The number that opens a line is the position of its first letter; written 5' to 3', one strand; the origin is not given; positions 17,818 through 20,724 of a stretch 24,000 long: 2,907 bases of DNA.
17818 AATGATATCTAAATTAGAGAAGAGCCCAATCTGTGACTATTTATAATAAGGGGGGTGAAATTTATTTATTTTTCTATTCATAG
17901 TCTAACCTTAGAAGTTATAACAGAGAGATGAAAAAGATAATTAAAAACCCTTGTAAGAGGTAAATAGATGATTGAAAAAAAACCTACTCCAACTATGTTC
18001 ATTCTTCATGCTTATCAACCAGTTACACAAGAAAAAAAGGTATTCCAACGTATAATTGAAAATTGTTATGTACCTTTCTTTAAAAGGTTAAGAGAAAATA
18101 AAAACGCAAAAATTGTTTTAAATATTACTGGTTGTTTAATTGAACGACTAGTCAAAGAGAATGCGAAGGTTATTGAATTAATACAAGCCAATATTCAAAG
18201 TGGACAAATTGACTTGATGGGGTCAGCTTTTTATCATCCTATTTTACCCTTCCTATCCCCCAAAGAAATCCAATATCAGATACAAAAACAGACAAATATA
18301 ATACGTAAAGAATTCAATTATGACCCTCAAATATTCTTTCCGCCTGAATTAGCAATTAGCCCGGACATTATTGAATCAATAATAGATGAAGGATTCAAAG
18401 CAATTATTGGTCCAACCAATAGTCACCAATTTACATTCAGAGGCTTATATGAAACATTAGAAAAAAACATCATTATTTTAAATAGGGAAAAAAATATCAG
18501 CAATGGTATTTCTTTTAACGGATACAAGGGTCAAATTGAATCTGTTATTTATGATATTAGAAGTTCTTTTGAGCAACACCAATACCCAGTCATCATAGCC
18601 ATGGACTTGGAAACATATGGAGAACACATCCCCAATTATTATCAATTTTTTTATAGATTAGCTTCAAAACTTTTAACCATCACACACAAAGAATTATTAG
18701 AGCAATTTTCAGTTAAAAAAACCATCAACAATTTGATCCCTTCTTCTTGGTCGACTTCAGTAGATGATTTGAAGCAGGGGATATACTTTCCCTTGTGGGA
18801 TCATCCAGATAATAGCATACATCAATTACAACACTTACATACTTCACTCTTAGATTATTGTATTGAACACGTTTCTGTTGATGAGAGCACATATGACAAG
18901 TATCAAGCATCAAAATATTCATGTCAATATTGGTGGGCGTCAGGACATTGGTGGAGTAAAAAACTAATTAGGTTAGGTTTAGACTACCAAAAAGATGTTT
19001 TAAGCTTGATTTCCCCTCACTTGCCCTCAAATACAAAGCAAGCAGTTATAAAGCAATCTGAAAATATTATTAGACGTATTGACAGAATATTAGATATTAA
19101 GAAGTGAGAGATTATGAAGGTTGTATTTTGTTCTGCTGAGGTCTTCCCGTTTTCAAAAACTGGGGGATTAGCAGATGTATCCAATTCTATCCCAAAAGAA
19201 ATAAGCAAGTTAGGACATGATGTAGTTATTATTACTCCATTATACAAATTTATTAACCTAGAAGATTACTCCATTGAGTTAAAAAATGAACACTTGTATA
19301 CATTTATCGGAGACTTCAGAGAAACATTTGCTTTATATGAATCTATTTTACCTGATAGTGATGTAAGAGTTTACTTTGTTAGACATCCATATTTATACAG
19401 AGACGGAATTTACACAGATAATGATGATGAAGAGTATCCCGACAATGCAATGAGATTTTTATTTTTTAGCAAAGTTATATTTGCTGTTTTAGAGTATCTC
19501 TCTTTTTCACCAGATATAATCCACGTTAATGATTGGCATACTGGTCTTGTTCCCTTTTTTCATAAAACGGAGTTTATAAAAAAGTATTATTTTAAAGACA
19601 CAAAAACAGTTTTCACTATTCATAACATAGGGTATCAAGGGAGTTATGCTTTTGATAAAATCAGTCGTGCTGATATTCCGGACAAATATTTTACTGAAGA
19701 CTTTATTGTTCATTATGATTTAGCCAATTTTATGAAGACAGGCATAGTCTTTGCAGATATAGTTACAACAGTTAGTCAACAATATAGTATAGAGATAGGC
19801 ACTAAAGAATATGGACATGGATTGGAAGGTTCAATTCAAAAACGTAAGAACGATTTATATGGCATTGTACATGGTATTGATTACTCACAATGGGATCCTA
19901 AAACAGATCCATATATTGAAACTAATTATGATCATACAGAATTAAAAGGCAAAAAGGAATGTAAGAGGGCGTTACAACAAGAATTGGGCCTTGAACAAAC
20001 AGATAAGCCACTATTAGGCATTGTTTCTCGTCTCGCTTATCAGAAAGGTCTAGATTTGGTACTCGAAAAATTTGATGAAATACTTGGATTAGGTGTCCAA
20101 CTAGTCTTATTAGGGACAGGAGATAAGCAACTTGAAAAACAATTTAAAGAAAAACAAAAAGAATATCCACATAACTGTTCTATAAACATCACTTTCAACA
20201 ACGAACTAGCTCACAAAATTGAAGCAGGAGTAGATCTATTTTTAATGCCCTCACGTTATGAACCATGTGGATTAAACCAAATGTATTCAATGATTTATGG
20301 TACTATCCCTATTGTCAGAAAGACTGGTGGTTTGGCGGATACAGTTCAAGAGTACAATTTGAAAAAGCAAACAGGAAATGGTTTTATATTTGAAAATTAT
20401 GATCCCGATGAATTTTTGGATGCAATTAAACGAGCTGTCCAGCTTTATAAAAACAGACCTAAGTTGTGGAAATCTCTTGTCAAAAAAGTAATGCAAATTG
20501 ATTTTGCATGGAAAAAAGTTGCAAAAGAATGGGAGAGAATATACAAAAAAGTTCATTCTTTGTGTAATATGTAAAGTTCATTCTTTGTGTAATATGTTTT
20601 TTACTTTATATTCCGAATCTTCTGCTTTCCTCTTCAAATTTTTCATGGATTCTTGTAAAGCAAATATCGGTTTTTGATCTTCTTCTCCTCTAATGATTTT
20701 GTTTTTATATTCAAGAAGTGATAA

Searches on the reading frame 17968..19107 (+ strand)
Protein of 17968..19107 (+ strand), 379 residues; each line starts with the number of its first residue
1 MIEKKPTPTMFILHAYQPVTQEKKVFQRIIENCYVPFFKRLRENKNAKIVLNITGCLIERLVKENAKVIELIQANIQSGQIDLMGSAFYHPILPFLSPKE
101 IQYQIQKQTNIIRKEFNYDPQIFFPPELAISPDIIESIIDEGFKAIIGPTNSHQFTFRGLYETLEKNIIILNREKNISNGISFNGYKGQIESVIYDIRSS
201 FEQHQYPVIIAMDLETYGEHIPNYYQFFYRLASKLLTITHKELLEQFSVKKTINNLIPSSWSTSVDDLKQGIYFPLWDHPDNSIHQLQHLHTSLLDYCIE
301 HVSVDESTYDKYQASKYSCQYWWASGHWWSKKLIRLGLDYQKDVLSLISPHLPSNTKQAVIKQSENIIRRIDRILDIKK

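Call 5: search_protein_families(library=pfam, proteins=[window:17968-19107:+], max_evalue=0.001)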
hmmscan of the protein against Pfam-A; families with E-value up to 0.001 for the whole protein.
window:17968-19107:+ (379 aa): 2 families
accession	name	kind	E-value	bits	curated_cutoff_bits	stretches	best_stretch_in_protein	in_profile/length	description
PF03065.20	Glyco_hydro_57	-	1.2e-34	120.4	21.2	1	14-234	28-262/291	Glycosyl hydrolase family 57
PF01522.26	Polysacc_deac_1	-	3.2e-06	27.5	23.1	1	52-145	34-123/124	Polysaccharide deacetylase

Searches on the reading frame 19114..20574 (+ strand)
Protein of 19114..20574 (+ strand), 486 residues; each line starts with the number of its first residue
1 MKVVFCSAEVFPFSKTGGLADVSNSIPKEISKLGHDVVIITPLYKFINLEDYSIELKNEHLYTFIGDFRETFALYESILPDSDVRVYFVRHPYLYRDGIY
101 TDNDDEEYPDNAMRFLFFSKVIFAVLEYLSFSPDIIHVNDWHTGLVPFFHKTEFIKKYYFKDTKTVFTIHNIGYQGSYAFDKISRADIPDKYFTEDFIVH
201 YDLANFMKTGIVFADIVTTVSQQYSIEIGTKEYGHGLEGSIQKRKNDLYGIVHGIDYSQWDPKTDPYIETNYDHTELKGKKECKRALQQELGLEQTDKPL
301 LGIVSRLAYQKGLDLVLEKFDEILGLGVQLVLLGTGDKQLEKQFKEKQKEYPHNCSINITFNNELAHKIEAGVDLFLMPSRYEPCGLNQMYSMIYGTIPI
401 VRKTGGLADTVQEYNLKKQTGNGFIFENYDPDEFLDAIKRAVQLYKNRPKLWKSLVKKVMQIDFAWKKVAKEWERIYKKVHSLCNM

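Call 6: search_protein_families(library=pfam, proteins=[window:19114-20574:+], max_evalue=0.001)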
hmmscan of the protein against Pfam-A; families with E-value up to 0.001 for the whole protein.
window:19114-20574:+ (486 aa): 5 families
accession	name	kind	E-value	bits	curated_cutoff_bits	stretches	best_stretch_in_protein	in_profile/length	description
PF08323.17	Glyco_transf_5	-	5.5e-74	249.3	22.7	1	2-242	1-238/239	Starch synthase catalytic domain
PF00534.26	Glycos_transf_1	-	1.2e-20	74.2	26.4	1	294-448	11-162/172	Glycosyl transferases group 1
PF13692.12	Glyco_trans_1_4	-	3.4e-15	57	27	1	299-442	2-140/142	Glycosyl transferases group 1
PF13439.12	Glyco_transf_4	-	3.4e-05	24.4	28.5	0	109-222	52-142/170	Glycosyltransferase Family 4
PF20706.3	GT4-conflict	-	6.7e-05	22.5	26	1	306-471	205-383/385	Family 4 Glycosyltransferase in conflict systems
